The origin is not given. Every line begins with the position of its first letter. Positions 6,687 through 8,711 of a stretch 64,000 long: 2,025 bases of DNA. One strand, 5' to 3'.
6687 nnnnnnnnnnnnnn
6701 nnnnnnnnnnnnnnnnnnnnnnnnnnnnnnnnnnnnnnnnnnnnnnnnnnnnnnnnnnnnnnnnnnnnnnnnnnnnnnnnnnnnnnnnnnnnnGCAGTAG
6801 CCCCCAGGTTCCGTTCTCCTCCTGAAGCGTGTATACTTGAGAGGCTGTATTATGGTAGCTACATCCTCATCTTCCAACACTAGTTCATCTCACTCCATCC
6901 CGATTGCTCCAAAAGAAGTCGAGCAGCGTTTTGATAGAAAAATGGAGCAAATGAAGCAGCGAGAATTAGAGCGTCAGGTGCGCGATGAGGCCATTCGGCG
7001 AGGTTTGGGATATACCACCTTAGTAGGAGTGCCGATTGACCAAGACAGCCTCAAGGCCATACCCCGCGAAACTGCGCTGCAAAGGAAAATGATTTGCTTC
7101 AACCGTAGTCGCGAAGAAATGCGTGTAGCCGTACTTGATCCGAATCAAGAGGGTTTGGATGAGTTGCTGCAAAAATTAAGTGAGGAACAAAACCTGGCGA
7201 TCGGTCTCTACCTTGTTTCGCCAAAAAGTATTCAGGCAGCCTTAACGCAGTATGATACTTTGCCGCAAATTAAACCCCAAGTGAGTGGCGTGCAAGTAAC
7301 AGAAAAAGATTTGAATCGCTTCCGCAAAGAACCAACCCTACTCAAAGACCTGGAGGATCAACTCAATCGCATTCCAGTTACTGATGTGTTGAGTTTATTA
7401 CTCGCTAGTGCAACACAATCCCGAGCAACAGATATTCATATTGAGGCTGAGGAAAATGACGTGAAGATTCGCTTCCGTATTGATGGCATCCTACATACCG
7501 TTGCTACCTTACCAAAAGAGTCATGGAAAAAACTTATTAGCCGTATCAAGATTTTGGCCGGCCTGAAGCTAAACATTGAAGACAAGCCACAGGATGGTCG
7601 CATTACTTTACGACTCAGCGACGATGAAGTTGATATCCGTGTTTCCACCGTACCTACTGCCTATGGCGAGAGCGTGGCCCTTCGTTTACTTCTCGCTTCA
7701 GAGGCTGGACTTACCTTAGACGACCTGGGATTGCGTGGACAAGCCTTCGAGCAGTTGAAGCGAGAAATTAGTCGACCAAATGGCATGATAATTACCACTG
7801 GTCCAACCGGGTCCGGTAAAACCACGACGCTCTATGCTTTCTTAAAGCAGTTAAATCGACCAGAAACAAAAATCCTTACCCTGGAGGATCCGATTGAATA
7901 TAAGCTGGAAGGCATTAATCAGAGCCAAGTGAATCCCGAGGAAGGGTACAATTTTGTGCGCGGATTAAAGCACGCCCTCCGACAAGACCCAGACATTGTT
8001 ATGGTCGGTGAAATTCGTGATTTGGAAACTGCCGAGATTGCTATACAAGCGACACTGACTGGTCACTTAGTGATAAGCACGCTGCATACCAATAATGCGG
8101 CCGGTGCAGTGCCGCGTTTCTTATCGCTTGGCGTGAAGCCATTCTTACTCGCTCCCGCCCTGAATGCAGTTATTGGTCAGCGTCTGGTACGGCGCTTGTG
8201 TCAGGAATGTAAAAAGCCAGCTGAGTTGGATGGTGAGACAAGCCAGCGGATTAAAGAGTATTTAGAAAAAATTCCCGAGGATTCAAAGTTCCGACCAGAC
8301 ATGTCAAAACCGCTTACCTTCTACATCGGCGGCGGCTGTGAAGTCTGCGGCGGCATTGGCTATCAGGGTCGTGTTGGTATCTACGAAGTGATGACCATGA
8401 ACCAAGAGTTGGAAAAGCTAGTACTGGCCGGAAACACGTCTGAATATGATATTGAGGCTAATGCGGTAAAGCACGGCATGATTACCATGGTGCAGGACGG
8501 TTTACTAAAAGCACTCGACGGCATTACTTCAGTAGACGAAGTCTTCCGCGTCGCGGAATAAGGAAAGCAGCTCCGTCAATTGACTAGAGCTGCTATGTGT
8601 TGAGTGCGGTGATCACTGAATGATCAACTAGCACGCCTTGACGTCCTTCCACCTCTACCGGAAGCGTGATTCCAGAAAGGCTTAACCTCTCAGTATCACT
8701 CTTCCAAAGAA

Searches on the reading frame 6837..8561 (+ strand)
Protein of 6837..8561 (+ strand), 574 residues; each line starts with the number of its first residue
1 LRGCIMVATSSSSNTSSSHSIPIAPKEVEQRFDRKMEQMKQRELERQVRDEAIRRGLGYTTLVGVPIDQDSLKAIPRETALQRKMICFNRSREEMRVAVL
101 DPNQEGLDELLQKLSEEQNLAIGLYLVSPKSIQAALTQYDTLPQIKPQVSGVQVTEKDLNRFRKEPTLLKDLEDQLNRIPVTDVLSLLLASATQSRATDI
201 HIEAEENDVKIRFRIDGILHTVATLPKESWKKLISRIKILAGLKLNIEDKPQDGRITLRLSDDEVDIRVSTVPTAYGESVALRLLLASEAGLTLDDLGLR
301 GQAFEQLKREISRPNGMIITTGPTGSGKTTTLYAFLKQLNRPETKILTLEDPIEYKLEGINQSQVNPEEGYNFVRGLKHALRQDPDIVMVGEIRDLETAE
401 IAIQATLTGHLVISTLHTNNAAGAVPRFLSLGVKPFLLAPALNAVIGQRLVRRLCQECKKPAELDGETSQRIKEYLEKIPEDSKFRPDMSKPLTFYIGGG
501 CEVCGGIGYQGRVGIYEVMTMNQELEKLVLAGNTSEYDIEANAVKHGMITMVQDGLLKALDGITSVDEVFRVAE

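Call 60: search_protein_families(library=pfam, proteins=[window:6837-8561:+], max_evalue=0.001)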
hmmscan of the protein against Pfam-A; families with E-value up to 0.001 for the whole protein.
window:6837-8561:+ (574 aa): 4 families
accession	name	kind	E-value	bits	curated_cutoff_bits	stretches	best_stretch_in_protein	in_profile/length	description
PF00437.27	T2SSE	-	4.7e-123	410.9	24.9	1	178-571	5-370/370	Type II/IV secretion system protein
PF05157.20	MshEN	-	1.2e-06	28.8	23.1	1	56-139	2-83/90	MshEN domain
PF13401.12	AAA_22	-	0.0004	21.2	27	0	315-347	5-39/130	AAA domain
PF25199.1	nSTAND_NTPase5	-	0.0008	19.7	34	0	309-357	35-84/145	Novel STAND NTPase 5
